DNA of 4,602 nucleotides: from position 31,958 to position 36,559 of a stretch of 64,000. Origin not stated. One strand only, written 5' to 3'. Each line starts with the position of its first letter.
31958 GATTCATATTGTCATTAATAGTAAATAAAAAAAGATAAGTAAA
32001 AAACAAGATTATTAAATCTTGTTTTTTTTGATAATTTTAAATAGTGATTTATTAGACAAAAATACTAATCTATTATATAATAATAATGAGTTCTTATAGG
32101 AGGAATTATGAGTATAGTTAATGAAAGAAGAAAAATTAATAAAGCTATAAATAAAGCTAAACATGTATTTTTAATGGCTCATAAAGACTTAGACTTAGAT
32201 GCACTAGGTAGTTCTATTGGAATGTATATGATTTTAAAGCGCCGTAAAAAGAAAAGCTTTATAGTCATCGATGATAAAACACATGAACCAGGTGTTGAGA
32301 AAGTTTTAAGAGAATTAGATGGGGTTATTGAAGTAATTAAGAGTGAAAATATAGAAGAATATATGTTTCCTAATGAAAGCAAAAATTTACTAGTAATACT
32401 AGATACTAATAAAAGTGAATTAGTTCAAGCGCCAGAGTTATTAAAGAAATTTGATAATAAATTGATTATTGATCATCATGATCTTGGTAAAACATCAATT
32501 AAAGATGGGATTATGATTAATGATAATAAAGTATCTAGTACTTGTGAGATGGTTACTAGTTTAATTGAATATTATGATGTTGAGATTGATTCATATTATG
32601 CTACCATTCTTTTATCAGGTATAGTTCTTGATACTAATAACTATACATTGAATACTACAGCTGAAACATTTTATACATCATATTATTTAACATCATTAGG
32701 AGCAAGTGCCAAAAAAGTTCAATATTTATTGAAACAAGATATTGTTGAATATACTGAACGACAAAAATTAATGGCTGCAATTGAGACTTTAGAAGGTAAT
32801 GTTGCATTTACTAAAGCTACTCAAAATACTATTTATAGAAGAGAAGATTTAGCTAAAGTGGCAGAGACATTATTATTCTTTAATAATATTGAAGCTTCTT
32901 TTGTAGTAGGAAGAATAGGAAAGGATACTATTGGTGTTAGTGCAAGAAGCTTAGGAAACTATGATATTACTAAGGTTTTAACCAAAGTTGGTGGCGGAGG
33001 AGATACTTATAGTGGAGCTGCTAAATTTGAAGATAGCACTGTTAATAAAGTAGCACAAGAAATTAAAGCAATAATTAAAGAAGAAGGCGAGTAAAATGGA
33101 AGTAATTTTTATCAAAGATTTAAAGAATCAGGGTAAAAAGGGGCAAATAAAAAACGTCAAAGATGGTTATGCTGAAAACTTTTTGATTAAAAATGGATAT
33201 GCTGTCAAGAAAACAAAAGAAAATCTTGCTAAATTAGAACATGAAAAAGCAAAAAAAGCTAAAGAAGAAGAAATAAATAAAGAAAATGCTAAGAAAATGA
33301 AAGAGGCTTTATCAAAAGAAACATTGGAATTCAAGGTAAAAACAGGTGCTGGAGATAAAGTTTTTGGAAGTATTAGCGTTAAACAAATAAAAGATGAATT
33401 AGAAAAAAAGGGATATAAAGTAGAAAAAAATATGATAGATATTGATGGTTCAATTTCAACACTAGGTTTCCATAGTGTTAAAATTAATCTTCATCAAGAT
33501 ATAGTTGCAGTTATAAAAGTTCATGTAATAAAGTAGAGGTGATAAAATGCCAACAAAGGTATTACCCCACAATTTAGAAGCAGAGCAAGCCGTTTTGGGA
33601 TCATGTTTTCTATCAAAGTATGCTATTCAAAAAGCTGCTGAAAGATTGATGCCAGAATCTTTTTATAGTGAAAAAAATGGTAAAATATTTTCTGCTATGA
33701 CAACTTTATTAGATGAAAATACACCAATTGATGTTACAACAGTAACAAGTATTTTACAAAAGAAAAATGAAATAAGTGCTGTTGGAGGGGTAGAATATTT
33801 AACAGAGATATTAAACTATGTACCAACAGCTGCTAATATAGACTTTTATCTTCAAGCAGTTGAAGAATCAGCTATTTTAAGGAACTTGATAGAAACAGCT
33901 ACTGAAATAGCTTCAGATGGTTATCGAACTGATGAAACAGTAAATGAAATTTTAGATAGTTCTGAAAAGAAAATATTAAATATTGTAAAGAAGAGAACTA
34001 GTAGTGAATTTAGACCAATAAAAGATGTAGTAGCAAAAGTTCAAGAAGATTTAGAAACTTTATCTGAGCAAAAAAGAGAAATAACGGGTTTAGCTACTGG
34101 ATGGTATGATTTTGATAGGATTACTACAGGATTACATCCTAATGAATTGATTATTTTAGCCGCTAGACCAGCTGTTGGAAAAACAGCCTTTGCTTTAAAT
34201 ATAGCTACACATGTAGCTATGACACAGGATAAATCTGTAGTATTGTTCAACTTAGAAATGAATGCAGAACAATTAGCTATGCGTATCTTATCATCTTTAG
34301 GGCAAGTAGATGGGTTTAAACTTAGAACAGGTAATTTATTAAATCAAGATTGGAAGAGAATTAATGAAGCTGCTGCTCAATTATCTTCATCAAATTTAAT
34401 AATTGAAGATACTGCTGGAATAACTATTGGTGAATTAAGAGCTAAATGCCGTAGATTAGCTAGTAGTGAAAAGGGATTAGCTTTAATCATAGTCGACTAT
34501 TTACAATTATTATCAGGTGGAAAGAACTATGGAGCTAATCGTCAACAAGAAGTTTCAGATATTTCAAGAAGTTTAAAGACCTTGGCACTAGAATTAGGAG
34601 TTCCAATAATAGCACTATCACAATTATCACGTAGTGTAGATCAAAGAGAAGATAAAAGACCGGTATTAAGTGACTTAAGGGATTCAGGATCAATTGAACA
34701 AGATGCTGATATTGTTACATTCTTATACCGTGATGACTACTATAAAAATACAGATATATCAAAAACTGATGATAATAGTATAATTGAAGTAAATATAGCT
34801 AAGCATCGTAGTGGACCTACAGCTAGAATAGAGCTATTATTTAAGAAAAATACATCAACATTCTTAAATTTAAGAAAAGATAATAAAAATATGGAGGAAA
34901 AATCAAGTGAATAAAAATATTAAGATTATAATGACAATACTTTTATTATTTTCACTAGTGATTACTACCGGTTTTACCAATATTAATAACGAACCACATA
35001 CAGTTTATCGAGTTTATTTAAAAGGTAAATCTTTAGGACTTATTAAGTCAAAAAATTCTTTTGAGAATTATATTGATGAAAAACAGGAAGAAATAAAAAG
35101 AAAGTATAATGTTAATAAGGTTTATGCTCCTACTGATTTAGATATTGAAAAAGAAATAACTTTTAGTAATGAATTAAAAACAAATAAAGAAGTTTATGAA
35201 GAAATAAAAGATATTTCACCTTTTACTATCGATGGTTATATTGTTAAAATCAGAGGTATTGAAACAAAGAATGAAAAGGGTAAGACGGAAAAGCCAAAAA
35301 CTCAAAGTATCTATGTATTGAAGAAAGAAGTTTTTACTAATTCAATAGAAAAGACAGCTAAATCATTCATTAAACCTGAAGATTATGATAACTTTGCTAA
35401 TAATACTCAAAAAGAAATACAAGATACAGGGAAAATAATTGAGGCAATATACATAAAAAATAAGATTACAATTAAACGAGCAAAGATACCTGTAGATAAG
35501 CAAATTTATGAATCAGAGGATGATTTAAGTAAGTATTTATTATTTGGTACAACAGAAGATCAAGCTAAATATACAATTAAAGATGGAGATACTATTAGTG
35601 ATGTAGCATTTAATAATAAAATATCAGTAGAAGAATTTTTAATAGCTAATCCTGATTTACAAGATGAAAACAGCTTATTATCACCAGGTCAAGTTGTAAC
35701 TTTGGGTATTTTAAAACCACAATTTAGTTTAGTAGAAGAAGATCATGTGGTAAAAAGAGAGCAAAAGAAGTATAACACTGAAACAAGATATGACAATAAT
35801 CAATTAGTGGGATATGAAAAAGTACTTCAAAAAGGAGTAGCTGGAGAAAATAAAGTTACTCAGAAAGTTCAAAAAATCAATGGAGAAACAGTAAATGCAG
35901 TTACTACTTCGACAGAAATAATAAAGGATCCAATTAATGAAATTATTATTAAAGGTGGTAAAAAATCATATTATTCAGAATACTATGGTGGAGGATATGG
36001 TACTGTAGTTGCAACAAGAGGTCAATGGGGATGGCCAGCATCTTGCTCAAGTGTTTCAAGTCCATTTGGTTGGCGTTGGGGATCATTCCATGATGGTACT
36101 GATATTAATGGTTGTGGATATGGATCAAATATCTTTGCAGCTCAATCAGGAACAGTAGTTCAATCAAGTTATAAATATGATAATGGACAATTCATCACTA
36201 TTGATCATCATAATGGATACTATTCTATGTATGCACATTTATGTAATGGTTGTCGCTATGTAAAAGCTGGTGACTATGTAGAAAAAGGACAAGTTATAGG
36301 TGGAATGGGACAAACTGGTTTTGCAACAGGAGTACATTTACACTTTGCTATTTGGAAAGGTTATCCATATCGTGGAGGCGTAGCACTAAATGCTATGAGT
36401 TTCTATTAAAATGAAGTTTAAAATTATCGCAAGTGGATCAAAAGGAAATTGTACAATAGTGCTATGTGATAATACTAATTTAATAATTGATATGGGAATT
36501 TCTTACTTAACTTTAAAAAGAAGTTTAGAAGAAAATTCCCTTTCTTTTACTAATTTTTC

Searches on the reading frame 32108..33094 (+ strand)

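Call 38: search_protein_families(library=pfam, proteins=[window:32108-33094:+], max_evalue=0.00001)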
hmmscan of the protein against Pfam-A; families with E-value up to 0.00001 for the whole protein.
window:32108-33094:+ (328 aa): 2 families
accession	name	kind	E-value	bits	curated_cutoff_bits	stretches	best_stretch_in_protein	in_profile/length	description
PF01368.27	DHH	-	9.3e-21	74.8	28.1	1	20-172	2-125/125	DHH family, N-terminal domain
PF02272.25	DHHA1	-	2.3e-06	28.5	25.9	1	241-325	11-102/102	DHHA1 domain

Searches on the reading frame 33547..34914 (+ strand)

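Call 38: search_protein_families(library=pfam, proteins=[window:33547-34914:+], max_evalue=0.00001)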
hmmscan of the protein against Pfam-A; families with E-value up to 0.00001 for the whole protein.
window:33547-34914:+ (455 aa): 3 families
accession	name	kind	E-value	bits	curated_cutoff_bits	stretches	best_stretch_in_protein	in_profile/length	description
PF03796.21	DnaB_C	-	8.3e-103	343.6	27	1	181-440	1-254/255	DnaB-like helicase C terminal domain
PF00772.26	DnaB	-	1.1e-30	106.2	23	1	6-107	2-103/103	DnaB-like helicase N terminal domain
PF13481.12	AAA_25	-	4.3e-12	46.5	27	1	198-359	32-189/195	AAA domain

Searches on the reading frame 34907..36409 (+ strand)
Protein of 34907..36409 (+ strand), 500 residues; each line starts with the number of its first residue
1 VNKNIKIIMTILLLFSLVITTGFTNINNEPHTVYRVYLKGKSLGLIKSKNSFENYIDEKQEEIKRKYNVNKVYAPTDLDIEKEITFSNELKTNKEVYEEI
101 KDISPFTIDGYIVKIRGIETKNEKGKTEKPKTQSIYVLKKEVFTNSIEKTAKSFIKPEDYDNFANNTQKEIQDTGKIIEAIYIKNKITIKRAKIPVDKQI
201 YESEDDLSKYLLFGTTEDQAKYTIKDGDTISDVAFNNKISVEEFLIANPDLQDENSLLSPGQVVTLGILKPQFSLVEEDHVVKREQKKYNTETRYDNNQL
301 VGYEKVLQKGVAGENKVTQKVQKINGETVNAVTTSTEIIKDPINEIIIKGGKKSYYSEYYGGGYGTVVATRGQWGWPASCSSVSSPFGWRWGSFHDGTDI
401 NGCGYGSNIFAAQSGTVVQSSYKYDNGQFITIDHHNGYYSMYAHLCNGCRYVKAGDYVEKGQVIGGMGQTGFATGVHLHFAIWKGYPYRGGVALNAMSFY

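Call 38: search_protein_families(library=pfam, proteins=[window:34907-36409:+], max_evalue=0.00001)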
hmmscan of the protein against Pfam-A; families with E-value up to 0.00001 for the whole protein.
window:34907-36409:+ (500 aa): 3 families
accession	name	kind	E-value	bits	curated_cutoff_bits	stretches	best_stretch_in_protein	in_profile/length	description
PF01551.29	Peptidase_M23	-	4.8e-25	88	28.7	1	394-485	2-90/96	Peptidase family M23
PF07501.17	G5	-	6.8e-12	45.9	23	1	281-352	4-75/75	G5 domain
PF01476.26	LysM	-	5.9e-08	33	20.9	1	222-266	1-42/43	LysM domain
